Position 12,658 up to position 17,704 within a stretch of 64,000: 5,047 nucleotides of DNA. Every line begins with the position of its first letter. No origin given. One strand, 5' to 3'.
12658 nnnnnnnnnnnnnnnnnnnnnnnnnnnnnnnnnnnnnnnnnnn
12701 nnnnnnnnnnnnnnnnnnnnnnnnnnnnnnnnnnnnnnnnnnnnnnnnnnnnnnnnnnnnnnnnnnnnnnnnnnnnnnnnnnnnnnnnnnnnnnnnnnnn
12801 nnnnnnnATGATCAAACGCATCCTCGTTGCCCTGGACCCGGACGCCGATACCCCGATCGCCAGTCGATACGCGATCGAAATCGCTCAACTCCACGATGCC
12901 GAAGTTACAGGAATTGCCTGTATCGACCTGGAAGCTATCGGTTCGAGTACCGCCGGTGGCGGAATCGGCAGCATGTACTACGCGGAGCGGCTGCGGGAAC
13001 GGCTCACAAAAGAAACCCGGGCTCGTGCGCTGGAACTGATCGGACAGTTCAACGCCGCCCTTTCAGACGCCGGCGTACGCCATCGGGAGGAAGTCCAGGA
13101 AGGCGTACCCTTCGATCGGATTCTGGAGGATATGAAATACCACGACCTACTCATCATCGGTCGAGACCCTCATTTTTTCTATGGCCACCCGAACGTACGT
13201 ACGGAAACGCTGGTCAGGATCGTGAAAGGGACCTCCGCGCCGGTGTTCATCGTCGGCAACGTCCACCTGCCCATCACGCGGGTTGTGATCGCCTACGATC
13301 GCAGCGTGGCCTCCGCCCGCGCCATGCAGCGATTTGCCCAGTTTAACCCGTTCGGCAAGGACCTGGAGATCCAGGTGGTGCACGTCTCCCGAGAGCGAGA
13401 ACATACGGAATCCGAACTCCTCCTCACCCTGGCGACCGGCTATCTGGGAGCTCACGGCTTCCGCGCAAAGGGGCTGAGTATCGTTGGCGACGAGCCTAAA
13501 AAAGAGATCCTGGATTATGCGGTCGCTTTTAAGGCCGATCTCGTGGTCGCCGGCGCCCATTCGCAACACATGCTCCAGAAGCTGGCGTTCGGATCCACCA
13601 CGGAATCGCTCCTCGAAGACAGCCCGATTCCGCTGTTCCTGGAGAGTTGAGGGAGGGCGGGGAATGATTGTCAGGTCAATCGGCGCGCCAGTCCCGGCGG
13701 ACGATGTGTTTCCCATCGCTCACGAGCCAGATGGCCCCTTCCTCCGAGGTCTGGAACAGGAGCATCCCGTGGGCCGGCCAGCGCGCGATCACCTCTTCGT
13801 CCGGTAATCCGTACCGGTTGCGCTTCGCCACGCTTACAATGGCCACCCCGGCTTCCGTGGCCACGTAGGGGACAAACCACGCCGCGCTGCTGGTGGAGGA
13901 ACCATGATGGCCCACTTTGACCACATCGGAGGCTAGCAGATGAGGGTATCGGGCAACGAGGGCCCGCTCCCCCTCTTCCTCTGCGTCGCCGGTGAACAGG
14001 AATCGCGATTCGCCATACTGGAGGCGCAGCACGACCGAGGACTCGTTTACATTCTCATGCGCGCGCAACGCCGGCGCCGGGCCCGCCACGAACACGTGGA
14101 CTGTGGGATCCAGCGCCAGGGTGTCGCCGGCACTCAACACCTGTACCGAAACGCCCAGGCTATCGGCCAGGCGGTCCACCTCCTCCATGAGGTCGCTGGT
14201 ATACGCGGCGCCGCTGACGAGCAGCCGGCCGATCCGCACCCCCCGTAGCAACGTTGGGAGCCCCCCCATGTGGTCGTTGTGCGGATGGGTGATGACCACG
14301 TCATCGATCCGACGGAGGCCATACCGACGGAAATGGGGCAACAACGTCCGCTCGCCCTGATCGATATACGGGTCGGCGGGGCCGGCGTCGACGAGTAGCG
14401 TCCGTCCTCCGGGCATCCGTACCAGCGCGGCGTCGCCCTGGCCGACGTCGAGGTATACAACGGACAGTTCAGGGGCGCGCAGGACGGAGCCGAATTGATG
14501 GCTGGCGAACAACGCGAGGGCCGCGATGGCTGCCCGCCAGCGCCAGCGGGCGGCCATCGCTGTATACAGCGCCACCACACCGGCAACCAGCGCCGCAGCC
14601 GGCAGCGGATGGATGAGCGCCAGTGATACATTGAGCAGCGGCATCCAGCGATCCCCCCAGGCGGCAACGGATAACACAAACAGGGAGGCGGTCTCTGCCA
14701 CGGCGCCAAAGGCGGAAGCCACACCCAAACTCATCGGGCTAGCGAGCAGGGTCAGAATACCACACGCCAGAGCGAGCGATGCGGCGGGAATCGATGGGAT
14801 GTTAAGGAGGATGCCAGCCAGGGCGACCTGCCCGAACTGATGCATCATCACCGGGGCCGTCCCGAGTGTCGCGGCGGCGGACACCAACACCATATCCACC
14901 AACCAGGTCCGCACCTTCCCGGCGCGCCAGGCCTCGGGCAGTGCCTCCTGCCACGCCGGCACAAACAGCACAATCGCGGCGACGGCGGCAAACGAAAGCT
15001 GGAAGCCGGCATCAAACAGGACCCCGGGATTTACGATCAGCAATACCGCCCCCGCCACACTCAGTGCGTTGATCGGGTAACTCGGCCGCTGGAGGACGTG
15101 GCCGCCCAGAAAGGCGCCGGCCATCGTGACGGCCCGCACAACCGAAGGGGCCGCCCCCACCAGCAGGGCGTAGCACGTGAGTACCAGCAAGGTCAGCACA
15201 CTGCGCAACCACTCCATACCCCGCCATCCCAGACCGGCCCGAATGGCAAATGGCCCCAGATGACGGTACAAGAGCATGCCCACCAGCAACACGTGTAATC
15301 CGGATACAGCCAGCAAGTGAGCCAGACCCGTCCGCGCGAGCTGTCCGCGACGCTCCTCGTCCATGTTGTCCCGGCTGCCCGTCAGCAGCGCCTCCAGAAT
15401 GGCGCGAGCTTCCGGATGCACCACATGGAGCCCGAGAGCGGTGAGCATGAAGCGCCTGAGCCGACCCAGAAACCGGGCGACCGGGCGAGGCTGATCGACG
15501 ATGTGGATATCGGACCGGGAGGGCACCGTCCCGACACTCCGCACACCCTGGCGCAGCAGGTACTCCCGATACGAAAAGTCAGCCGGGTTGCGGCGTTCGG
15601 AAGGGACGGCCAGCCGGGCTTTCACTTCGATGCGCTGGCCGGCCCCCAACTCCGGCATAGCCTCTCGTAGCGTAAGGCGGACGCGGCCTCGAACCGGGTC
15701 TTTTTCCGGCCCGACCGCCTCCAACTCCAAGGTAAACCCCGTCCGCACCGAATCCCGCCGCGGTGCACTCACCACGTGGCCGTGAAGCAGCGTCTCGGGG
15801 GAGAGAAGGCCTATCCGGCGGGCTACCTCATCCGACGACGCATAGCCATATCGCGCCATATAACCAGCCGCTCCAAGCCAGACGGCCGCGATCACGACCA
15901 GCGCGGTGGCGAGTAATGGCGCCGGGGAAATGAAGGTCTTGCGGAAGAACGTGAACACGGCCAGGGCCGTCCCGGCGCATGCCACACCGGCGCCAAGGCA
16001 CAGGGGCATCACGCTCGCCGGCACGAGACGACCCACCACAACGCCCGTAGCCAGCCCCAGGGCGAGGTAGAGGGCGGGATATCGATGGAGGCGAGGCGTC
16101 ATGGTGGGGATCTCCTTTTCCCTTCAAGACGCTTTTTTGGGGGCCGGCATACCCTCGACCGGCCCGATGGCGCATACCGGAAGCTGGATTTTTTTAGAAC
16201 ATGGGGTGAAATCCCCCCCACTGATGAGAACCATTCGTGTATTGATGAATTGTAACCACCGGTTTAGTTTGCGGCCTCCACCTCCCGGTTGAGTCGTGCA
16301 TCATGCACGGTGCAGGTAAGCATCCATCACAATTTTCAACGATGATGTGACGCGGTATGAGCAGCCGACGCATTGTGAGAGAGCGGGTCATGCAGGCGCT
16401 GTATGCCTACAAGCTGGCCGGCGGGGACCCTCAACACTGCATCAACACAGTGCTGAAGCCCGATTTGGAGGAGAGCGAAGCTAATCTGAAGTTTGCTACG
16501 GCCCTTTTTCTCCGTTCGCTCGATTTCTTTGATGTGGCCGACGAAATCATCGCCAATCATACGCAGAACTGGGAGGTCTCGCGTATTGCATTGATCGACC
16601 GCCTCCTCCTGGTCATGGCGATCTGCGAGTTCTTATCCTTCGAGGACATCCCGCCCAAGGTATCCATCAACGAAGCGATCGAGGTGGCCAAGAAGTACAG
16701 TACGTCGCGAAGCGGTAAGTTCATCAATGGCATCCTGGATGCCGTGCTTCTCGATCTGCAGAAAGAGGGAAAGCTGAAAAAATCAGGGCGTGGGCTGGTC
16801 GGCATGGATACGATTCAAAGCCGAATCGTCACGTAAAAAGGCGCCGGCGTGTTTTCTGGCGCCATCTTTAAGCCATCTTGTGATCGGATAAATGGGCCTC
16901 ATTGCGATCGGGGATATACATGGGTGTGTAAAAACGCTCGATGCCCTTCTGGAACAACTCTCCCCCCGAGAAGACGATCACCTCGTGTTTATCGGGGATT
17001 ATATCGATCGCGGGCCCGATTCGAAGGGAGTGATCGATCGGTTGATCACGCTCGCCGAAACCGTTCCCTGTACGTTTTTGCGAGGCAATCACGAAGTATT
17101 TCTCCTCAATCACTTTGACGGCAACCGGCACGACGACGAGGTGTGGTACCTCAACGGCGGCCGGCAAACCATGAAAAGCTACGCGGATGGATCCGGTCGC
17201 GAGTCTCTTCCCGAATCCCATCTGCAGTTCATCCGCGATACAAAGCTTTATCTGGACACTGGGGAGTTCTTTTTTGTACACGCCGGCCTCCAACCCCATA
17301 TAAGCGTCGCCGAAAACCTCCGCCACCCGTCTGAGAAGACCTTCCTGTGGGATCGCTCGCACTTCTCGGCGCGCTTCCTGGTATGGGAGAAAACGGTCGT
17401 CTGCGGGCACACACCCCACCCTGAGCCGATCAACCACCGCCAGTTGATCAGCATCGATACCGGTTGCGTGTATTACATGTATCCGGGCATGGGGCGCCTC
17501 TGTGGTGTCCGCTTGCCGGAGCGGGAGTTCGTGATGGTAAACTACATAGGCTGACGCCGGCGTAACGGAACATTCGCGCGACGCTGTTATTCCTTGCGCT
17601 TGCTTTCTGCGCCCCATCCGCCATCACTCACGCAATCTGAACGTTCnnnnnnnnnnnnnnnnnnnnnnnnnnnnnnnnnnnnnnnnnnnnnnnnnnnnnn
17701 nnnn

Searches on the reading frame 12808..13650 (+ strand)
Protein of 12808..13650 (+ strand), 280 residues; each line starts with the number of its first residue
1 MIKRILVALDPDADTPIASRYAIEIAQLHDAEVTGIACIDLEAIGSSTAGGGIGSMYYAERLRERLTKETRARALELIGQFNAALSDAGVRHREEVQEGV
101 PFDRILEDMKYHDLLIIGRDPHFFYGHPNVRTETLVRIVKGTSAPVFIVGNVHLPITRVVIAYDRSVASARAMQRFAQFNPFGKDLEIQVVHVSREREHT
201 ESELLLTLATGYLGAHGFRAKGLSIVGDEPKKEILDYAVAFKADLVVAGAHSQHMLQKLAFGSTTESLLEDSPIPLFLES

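Call 8: search_protein_families(library=pfam, proteins=[window:12808-13650:+])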
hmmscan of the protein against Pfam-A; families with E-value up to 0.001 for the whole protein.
window:12808-13650:+ (280 aa): 1 family
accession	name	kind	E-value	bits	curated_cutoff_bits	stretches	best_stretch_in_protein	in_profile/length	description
PF00582.32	Usp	-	6.6e-24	85.5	24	2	157-276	3-137/141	Universal stress protein family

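Call 38: find_related_loci(query=A2, collection=metagenome_contigs, flank=4000)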
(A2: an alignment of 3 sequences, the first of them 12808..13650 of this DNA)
Query A2 (280 aa) in metagenome_contigs; peptide patterns used: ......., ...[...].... (x = any residue, [..] = any of these).
445 stretches matched a pattern; 2 encode a relative of the query (tblastn E <= 1e-3); 2 distinct loci.
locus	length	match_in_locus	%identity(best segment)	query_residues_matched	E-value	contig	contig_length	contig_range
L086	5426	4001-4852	45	1-280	6e-82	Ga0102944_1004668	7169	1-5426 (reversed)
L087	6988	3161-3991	42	1-278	9e-72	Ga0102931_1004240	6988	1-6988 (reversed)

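Call 41: find_homologous_proteins(query=window:12808-13650:+, max_evalue=1e-40)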
Query window:12808-13650:+ (280 aa): 774 proteins with E <= 1e-40 among 5118 candidates; the best 120 are listed.
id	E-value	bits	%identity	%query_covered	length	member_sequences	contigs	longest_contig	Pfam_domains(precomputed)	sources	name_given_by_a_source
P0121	8.9e-179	611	100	100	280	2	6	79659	PF00582.33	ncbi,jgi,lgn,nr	ncbi:MAG: universal stress protein [Rhodothermales bacterium]|nr:universal stress protein [Rhodother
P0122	1.7e-157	541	87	100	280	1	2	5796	PF00582.33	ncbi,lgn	-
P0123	1.8e-143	495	79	100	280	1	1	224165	PF00582.33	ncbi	ncbi:MAG: universal stress protein [Rhodothermales bacterium]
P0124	6.9e-133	460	75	100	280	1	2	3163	PF00582.33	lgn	-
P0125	3.3e-100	353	59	100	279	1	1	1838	PF00582.33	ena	-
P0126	4.6e-100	353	59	99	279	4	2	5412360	PF00582.33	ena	-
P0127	7.9e-99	348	59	99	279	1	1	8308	PF00582.33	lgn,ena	-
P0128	1.4e-98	348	58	100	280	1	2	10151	PF00582.33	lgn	-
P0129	2.7e-98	347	56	100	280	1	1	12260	PF00582.33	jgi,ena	-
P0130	1.6e-97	344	59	100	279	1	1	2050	PF00582.33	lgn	-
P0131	2.2e-97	344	56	100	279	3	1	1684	PF00582.33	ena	-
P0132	2.6e-97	344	57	100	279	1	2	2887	PF00582.33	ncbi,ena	-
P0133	2.8e-96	340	55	100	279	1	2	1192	PF00582.33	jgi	jgi:nucleotide-binding universal stress UspA family protein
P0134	3.3e-96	340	57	99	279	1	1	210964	PF00582.33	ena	-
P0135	5.5e-96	339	54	100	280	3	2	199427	PF00582.33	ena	-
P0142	6.3e-95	336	57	100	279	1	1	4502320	PF00582.33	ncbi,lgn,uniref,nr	ncbi:universal stress protein [Rhodocaloribacter litoris]|uniref:universal stress protein n=1 Tax=Rh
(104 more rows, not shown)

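Call 42: find_encoding_contigs(protein=P0142, flank=10000, max_places=2)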
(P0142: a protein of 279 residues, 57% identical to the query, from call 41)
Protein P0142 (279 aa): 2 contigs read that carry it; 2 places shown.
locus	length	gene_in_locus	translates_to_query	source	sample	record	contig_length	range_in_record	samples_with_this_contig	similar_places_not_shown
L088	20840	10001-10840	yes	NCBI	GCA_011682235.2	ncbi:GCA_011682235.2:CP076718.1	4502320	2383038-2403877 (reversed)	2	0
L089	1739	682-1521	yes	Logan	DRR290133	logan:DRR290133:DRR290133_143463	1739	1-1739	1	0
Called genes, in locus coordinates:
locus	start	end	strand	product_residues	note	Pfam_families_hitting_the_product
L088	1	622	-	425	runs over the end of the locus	PF02321:OEP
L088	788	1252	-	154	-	-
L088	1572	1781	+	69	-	-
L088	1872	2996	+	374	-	PF00144:Beta-lactamase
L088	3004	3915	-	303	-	PF00293:NUDIX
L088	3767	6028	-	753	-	PF13428:TPR_14 (faint), PF14559:TPR_19 (faint), PF13432:TPR_16 (weak)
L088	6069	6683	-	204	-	PF00578:AhpC-TSA, PF08534:Redoxin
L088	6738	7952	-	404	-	PF03453:MoeA_N, PF00994:MoCF_biosynth, PF03454:MoeA_C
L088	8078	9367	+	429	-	PF00342:PGI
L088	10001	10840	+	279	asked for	PF00582:Usp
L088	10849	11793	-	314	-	-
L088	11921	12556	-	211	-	PF08281:Sigma70_r4_2 (weak), PF04545:Sigma70_r4 (weak)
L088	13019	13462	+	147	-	PF00572:Ribosomal_L13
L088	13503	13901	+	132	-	PF00380:Ribosomal_S9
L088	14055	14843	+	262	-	PF00318:Ribosomal_S2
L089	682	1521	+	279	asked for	PF00582:Usp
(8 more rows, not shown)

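Call 43: find_encoding_contigs(protein=P0126, flank=10000, max_places=2)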
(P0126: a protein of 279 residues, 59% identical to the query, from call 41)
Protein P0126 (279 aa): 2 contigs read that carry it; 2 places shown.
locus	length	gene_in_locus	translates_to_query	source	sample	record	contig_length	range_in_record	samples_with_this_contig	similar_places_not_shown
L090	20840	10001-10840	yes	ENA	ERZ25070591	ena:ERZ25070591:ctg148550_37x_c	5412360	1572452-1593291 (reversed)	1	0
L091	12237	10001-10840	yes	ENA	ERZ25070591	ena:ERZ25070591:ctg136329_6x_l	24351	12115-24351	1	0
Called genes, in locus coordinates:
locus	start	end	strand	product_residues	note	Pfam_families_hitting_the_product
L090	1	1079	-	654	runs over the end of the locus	PF01134:GIDA, PF01262:AlaDh_PNT_C (faint), PF01266:DAO (faint), PF07992:Pyr_redox_2 (weak), PF12831:FAD_oxidored, PF21680:GIDA_C_1st, PF13932:SAM_GIDA_C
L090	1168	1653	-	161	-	-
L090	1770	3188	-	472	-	PF10396:TrmE_N, PF12631:MnmE_helical, PF00025:Arf (faint), PF00071:Ras (faint), PF00350:Dynamin_N (faint), PF01926:MMR_HSR1, PF02421:FeoB_N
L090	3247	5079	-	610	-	PF14849:YidC_periplas, PF02096:60KD_IMP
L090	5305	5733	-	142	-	PF00825:Ribonuclease_P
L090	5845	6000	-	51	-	PF00468:Ribosomal_L34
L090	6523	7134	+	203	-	-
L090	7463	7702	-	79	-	-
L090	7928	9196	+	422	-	PF00342:PGI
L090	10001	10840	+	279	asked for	PF00582:Usp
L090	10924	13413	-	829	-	PF13567:DUF4131, PF03772:Competence, PF00753:Lactamase_B, PF12706:Lactamase_B_2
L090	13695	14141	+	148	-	PF01029:NusB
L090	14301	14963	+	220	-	PF00149:Metallophos, PF12850:Metallophos_2 (faint)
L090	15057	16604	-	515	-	PF04851:ResIII, PF00270:DEAD, PF00271:Helicase_C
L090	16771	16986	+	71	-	-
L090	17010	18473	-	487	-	PF13229:Beta_helix, PF05048:NosD, PF13229:Beta_helix (weak)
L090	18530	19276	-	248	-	PF00106:adh_short, PF08659:KR, PF23441:SDR (faint), PF13561:adh_short_C2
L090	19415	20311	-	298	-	PF00698:Acyl_transf_1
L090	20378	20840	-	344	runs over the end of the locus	PF00108:Thiolase_N (weak), PF08545:ACP_syn_III, PF08541:ACP_syn_III_C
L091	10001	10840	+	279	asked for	PF00582:Usp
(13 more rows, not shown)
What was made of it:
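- Closest known: Escherichia coli oriC. Same: In relative L090 the origin gap lies 4-9 kb from rpmH-rnpA-yidC-mnmE-mnmG (call 43).
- In L090 the gap lies 4 kb from the classical origin-linked cluster rpmH-rnpA-yidC-mnmE-mnmG (call 43).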

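Call 44: find_encoding_contigs(protein=P0124, flank=10000, max_places=2)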
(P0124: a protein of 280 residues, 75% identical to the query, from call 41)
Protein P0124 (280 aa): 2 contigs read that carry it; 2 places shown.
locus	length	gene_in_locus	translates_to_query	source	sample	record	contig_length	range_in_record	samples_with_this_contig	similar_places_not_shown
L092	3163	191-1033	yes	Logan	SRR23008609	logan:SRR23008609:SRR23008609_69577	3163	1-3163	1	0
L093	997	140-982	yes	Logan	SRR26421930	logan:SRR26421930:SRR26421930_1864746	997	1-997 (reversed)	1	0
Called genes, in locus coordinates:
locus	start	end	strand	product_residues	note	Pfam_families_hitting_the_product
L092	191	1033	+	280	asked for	PF00582:Usp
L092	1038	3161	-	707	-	?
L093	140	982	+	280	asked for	PF00582:Usp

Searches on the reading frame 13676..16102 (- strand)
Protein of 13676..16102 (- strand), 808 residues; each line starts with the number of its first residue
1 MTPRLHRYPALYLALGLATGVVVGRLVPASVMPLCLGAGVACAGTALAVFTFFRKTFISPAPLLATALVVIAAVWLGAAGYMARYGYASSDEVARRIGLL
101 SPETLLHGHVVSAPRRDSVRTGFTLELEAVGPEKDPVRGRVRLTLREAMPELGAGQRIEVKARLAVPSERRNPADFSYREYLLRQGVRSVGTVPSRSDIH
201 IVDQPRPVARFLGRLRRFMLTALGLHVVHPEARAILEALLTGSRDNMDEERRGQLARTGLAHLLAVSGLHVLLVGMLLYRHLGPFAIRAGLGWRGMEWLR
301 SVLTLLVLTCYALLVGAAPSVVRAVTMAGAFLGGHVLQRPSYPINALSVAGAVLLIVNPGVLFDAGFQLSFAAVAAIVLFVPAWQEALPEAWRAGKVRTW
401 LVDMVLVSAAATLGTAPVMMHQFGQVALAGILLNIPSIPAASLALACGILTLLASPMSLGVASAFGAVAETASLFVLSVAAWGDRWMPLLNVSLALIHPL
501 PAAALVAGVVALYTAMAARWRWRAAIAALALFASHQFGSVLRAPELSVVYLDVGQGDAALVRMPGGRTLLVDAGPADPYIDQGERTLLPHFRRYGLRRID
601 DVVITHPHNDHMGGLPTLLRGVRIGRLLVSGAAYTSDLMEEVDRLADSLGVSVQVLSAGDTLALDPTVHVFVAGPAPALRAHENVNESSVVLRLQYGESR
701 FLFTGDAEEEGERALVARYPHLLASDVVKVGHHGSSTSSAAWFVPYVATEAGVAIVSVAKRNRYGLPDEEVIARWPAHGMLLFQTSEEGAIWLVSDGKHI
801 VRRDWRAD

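Call 8: search_protein_families(library=pfam, proteins=[window:13676-16102:-])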
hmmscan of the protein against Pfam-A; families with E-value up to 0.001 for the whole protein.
window:13676-16102:- (808 aa): 4 families
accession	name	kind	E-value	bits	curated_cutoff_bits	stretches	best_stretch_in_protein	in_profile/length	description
PF03772.21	Competence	-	2.3e-54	185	23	1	239-516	1-265/270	Competence protein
PF13567.11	DUF4131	-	1.2e-26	93.8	31.6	1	38-198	7-164/165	Domain of unknown function (DUF4131)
PF00753.33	Lactamase_B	-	2.3e-21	77.1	22.7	1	552-751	2-189/196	Metallo-beta-lactamase superfamily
PF12706.13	Lactamase_B_2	-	7.4e-12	45.7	27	1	567-709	1-145/200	Beta-lactamase superfamily domain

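Call 35: find_related_loci(query=window:13676-16102:-, collection=genome_contigs, flank=10000)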
Query window:13676-16102:- (808 aa) in genome_contigs; peptide patterns used: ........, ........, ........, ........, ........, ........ (x = any residue, [..] = any of these).
400 stretches matched a pattern; 259 encode a relative of the query (tblastn E <= 1e-3); the best 80 are kept; 80 distinct loci.
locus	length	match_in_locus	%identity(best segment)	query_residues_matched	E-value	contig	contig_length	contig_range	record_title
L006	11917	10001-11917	75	1-640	0e+0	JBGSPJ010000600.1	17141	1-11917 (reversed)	MAG: Rhodothermales bacterium isolate JTS-AC300 k141_1600405, whole genome shotgun sequence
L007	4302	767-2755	34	147-806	1e-97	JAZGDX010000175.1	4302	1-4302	MAG: Bacteroidota bacterium isolate SCS3bin.55 SCS3bin.55_175, whole genome shotgun sequence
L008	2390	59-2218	32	99-806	4e-99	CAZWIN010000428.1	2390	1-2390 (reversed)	MAG TPA_asm: uncultured Chitinophagales bacterium isolate SRP237561_co1_5 genome assembly, contig: NODE_112919_length_23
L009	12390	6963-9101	33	99-808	1e-94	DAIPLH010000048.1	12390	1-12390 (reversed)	MAG TPA_asm: Bacteroidota bacterium isolate CTOTU25968 NODE_1478_length_12390_cov_3.628293, whole genome shotgun sequenc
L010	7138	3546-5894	29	5-806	3e-88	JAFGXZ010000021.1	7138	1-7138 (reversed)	MAG: Candidatus Neomarinimicrobiota bacterium isolate ZodW_Metabat.79 k87_1038810, whole genome shotgun sequence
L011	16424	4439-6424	32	139-806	7e-88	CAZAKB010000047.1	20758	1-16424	MAG TPA_asm: uncultured bacterium isolate SRP178699_co1_181 genome assembly, contig: NODE_3076_length_20758_cov_13.97082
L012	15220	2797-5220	31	3-806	1e-86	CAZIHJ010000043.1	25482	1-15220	MAG TPA_asm: uncultured Chitinophagales bacterium isolate SRP287453_co1_97 genome assembly, contig: NODE_3315_length_254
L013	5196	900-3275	29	8-806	1e-85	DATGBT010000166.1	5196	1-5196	MAG TPA_asm: Balneolaceae bacterium isolate SMAG_U9629 k141_470231, whole genome shotgun sequence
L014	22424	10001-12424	32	2-806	2e-93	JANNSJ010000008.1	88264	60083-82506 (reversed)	MAG: Bacteroidota bacterium isolate SOY_31_metabat_225 SOY_31_k141_965446, whole genome shotgun sequence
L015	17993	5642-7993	29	7-800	3e-84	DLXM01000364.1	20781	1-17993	MAG TPA_asm: Bacteroidetes bacterium isolate UBA11400 contig_206429, whole genome shotgun sequence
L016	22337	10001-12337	30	34-806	3e-81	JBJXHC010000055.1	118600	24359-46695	MAG: Bacteroidota bacterium isolate F1F2.bin.124 k127_4490078, whole genome shotgun sequence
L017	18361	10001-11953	31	149-807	9e-81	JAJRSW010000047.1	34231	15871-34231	MAG: Candidatus Neomarinimicrobiota bacterium isolate Dive96_bin1.149 k141_2040305, whole genome shotgun sequence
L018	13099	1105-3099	29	139-808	2e-80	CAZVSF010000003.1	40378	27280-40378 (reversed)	MAG TPA_asm: uncultured Lentisphaeria bacterium isolate binchicken_co275_87 genome assembly, contig: NODE_972_length_403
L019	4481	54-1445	32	345-806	2e-64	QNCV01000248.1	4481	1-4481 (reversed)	MAG: Candidatus Neomarinimicrobiota bacterium isolate B118_G9 B118_Guay9_scaffold_39808, whole genome shotgun sequence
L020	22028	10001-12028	26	108-797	1e-61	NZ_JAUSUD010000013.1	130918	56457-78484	Metabacillus malikii strain DSM 29005 Ga0480537_13, whole genome shotgun sequence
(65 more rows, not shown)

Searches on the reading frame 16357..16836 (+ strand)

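Call 51: search_protein_families(library=pfam, proteins=[window:16357-16836:+])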
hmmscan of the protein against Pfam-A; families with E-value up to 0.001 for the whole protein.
window:16357-16836:+ (159 aa): 1 family
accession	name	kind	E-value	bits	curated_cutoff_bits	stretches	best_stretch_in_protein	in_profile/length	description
PF01029.23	NusB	-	9.4e-27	94.4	23.1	1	7-130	3-131/133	NusB family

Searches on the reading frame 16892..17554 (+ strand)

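Call 51: search_protein_families(library=pfam, proteins=[window:16892-17554:+])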
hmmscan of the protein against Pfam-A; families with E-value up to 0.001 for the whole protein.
window:16892-17554:+ (220 aa): 2 families
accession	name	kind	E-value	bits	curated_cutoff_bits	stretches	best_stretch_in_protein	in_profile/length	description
PF00149.33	Metallophos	-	1.3e-18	68.5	21.5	1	3-181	3-160/191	Calcineurin-like phosphoesterase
PF12850.12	Metallophos_2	-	1e-07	32.5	27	1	1-194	1-136/154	Calcineurin-like phosphoesterase superfamily domain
